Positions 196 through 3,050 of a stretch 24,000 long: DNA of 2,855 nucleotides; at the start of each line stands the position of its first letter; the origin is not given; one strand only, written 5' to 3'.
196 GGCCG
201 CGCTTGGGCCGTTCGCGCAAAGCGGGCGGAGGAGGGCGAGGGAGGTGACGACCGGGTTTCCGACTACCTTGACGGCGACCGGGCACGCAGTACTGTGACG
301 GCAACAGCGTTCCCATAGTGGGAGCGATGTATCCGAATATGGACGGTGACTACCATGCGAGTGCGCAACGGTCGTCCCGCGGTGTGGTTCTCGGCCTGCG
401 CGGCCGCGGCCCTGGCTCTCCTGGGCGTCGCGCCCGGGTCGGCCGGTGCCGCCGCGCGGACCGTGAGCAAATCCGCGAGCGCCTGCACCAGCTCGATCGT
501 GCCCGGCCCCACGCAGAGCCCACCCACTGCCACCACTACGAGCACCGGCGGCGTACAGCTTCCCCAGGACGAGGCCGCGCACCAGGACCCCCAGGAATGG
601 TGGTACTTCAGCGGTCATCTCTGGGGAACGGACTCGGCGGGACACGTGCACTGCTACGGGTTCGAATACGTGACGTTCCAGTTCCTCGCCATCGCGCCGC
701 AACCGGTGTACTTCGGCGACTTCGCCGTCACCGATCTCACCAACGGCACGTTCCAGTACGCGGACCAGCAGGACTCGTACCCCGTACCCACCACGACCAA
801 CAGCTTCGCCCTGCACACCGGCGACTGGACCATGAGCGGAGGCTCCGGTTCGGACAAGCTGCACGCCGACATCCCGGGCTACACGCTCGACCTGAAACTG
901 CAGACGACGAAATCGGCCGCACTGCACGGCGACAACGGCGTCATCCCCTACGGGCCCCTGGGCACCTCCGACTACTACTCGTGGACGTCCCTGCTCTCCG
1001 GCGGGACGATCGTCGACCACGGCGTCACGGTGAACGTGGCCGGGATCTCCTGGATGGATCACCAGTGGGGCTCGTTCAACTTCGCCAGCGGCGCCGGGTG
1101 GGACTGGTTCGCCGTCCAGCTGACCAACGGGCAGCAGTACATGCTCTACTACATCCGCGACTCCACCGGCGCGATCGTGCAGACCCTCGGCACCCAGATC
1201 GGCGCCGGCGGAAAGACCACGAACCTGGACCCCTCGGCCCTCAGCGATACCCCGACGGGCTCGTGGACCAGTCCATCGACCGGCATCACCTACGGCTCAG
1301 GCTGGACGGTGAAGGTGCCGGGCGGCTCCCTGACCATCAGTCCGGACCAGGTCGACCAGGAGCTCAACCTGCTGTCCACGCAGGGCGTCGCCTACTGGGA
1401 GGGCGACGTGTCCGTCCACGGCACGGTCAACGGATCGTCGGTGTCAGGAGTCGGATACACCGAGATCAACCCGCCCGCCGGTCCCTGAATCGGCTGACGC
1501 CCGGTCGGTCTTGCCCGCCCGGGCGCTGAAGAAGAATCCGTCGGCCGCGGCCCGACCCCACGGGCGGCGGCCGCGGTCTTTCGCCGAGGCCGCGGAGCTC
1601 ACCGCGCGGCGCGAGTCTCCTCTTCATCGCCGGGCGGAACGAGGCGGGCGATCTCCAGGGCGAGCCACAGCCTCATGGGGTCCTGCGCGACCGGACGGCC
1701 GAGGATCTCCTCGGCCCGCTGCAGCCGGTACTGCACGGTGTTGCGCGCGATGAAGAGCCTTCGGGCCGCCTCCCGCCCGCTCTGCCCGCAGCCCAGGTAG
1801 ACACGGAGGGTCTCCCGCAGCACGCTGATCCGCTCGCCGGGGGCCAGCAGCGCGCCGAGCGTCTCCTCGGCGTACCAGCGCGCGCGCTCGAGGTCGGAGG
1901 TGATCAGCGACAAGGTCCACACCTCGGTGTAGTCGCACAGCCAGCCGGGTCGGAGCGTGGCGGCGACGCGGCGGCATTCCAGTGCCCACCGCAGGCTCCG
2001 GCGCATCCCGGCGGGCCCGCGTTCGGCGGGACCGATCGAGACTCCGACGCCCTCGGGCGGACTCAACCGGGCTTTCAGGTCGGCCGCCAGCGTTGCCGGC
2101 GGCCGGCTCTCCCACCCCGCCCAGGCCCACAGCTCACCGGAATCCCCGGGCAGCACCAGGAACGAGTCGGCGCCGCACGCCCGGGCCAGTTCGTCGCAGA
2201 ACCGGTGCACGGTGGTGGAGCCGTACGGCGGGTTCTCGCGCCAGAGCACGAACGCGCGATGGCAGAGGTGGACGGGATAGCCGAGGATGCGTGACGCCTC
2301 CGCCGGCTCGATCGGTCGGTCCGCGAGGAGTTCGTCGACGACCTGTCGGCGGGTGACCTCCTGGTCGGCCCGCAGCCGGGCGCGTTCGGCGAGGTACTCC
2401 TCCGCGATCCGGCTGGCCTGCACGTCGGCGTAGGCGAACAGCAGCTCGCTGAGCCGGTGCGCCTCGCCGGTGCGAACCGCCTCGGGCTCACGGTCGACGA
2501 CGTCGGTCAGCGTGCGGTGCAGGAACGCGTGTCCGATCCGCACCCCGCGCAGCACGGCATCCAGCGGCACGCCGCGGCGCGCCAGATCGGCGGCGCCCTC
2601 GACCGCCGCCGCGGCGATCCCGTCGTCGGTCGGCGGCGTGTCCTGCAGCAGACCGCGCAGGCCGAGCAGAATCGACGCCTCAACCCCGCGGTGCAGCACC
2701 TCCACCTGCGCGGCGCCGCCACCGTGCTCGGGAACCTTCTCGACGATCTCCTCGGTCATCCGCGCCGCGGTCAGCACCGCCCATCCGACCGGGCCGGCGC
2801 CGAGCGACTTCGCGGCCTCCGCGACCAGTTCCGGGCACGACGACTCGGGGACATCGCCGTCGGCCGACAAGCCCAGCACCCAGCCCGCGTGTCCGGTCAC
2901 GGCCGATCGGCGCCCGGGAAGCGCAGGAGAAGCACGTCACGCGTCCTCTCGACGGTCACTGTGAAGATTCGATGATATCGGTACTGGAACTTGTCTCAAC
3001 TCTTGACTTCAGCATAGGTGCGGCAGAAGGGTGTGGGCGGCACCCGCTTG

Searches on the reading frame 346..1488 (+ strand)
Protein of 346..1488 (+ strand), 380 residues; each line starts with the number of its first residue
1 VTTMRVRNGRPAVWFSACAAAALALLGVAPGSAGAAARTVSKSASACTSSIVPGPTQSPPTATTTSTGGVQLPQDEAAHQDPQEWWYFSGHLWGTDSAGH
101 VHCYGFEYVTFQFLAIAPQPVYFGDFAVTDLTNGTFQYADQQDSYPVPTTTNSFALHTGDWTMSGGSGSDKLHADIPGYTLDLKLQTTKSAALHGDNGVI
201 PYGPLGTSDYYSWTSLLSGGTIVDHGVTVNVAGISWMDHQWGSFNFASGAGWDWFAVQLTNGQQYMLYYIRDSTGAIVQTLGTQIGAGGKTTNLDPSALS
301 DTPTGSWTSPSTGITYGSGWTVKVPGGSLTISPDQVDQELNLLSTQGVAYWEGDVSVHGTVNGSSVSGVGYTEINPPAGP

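Call 7: search_protein_families(library=pfam, proteins=[window:346-1488:+], max_evalue=0.01)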
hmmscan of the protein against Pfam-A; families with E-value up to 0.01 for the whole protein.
window:346-1488:+ (380 aa): 2 families
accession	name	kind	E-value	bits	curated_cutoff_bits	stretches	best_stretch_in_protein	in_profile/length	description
PF17186.10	Lipocalin_9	-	1.6e-32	112.8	26.2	1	249-374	5-128/131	Lipocalin-like domain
PF07143.17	CrtC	-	6.8e-30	105.4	22.5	1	84-243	2-168/168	CrtC N-terminal lipocalin domain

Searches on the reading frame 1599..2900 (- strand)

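Call 7: search_protein_families(library=pfam, proteins=[window:1599-2900:-], max_evalue=0.01)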
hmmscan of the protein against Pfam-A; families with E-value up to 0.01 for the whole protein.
window:1599-2900:- (433 aa): 4 families
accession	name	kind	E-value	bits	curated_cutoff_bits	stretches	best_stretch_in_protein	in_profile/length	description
PF13556.12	HTH_30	-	2.5e-18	66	27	1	361-417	1-59/59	PucR C-terminal helix-turn-helix domain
PF17853.6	GGDEF_2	-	3.9e-10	40.4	24.5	1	198-312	7-116/116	GGDEF-like domain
PF00126.33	HTH_1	-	0.0071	16.7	26.6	0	375-403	16-44/60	Bacterial regulatory helix-turn-helix protein, lysR family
PF08281.18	Sigma70_r4_2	-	0.0097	16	25.7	0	371-397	25-51/54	Sigma-70, region 4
